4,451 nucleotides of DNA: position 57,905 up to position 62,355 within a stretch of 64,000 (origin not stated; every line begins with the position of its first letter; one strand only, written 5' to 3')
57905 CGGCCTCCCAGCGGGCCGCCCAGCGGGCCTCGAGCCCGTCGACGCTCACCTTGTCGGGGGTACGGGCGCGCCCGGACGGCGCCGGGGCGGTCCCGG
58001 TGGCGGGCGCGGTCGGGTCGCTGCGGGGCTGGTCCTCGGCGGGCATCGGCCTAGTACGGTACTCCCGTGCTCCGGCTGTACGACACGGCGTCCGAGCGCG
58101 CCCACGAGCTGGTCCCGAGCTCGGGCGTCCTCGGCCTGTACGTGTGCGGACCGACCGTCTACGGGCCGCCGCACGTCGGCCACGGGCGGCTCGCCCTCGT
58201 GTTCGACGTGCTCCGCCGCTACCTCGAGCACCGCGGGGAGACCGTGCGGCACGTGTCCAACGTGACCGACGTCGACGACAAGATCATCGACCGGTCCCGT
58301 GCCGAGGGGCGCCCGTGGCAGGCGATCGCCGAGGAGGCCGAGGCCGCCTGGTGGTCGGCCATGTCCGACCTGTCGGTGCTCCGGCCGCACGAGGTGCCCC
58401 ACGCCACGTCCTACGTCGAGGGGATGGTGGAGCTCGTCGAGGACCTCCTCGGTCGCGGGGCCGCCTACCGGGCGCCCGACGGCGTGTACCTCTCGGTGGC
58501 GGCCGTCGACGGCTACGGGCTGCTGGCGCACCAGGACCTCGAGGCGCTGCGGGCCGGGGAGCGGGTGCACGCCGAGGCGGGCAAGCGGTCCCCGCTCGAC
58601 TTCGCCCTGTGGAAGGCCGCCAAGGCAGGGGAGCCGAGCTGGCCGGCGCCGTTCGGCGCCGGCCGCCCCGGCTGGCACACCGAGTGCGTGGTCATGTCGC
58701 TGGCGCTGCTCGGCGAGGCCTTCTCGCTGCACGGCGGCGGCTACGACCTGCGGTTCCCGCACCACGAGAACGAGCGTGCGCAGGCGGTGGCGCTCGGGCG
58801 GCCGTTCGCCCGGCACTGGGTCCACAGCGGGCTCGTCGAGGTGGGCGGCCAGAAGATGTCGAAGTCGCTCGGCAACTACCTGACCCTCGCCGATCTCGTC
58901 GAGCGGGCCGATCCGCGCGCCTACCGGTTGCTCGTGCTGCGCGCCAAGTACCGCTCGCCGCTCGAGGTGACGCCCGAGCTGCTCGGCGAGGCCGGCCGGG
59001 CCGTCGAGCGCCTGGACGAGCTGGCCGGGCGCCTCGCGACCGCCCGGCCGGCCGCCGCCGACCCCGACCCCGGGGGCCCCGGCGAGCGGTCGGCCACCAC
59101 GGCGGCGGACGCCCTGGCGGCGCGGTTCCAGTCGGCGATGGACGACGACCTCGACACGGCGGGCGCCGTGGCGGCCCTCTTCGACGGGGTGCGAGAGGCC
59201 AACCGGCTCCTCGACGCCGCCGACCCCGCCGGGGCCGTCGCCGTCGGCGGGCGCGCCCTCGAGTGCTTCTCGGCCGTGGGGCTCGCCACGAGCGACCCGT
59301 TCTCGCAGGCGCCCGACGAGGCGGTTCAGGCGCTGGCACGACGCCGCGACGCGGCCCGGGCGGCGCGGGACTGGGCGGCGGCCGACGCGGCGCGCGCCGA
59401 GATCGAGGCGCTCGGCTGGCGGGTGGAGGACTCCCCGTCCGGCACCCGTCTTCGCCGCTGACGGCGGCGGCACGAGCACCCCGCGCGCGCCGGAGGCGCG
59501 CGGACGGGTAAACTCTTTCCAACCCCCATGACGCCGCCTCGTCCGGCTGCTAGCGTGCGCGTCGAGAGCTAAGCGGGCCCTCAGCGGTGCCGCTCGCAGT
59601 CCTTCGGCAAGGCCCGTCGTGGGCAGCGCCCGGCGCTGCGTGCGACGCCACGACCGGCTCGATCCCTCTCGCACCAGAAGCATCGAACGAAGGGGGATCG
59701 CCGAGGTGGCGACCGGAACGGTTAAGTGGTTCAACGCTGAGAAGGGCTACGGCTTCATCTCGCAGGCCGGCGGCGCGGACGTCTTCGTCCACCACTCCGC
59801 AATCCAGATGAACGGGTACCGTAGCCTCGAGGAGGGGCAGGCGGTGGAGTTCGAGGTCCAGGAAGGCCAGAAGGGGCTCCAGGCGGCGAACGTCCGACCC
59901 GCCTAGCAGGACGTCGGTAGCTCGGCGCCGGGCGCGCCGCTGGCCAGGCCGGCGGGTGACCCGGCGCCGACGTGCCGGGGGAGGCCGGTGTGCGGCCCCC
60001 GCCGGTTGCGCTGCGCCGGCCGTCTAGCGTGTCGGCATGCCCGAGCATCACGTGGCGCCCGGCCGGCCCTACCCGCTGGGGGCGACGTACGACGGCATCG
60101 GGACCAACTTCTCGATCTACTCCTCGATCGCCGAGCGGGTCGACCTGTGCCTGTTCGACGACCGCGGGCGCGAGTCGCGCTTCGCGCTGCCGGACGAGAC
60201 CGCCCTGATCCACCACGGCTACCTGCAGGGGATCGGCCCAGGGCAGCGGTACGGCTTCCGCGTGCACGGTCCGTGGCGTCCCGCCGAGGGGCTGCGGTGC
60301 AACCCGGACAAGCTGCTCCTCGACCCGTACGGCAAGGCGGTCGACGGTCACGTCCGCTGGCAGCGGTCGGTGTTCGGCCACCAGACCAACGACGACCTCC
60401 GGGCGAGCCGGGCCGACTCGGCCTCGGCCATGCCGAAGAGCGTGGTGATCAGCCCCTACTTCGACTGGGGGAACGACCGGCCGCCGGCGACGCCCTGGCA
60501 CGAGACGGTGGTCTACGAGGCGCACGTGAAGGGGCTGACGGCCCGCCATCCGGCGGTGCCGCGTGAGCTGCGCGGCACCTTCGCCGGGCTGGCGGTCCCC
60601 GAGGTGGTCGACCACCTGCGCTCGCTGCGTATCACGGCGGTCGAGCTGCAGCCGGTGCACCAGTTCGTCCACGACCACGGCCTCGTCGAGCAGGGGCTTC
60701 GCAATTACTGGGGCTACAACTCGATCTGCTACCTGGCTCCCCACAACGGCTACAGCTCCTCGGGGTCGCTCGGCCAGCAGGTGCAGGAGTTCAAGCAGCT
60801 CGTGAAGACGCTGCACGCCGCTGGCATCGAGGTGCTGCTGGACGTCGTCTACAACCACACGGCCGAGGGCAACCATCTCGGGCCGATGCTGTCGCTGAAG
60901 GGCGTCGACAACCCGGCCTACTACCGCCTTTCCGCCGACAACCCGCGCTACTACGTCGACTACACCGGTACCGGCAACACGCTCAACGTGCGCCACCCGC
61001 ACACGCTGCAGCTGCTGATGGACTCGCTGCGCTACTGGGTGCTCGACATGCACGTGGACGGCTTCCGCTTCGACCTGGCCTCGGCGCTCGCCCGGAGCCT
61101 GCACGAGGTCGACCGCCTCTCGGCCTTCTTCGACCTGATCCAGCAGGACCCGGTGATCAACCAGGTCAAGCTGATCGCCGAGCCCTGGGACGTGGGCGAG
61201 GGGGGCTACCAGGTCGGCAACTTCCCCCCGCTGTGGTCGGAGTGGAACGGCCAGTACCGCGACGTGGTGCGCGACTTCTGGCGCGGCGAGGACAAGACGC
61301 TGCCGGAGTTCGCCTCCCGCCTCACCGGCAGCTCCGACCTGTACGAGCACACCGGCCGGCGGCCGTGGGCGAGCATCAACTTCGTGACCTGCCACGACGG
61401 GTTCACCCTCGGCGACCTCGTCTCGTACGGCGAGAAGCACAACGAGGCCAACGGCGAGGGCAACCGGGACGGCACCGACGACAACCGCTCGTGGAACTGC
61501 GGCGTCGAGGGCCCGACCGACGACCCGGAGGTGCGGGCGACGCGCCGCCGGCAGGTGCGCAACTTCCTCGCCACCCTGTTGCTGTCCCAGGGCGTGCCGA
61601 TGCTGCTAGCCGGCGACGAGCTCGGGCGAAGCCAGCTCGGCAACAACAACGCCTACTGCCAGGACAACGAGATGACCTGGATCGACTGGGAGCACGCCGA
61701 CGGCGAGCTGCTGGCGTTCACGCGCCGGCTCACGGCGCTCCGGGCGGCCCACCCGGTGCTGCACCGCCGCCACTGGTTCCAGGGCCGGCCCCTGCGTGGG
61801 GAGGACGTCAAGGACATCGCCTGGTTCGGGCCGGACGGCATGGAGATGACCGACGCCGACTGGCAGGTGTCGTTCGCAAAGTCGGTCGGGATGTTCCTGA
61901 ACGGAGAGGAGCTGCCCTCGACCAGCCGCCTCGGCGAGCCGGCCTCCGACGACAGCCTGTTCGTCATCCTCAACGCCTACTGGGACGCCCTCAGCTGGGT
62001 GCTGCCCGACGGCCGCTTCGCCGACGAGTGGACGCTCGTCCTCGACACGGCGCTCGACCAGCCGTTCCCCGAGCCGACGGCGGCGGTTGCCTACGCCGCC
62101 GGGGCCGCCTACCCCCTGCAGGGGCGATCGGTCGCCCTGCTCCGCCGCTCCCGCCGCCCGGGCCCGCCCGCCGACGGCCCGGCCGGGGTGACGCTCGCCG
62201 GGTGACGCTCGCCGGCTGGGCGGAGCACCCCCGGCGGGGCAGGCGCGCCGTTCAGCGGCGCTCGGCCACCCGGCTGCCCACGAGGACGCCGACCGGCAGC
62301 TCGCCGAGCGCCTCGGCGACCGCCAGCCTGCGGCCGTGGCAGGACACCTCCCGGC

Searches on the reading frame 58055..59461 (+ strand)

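Call 78: search_protein_families(library=pfam, proteins=[window:58055-59461:+], max_evalue=0.0001)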
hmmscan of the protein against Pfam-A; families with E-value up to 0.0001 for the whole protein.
window:58055-59461:+ (468 aa): 5 families
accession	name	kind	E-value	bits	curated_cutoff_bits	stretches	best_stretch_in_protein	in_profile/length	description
PF01406.26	tRNA-synt_1e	-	1.3e-102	343.7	27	1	25-313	9-299/301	tRNA synthetases class I (C) catalytic domain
PF09190.17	DALR_2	-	5.5e-10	40.1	22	1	357-392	1-37/57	DALR domain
PF00133.28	tRNA-synt_1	-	1.5e-07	31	22.7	1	243-301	357-409/414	tRNA synthetases class I (I, L, M and V)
PF01921.24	tRNA-synt_1f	-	2.2e-07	30.6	27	0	264-308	279-323/360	tRNA synthetases class I (K)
PF09334.17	tRNA-synt_1g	-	7.8e-06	25.3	20.1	0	35-98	10-73/391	tRNA synthetases class I (M)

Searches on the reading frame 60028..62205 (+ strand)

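Call 78: search_protein_families(library=pfam, proteins=[window:60028-62205:+], max_evalue=0.0001)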
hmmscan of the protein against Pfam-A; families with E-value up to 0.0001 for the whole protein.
window:60028-62205:+ (725 aa): 2 families
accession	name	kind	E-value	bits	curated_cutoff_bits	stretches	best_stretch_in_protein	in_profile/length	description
PF02922.24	CBM_48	-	8.9e-16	58.4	22.4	1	16-102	1-83/83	Carbohydrate-binding module 48 (Isoamylase N-terminal domain)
PF00128.31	Alpha-amylase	-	6.8e-12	45.8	22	1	191-280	22-94/446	Alpha amylase, catalytic domain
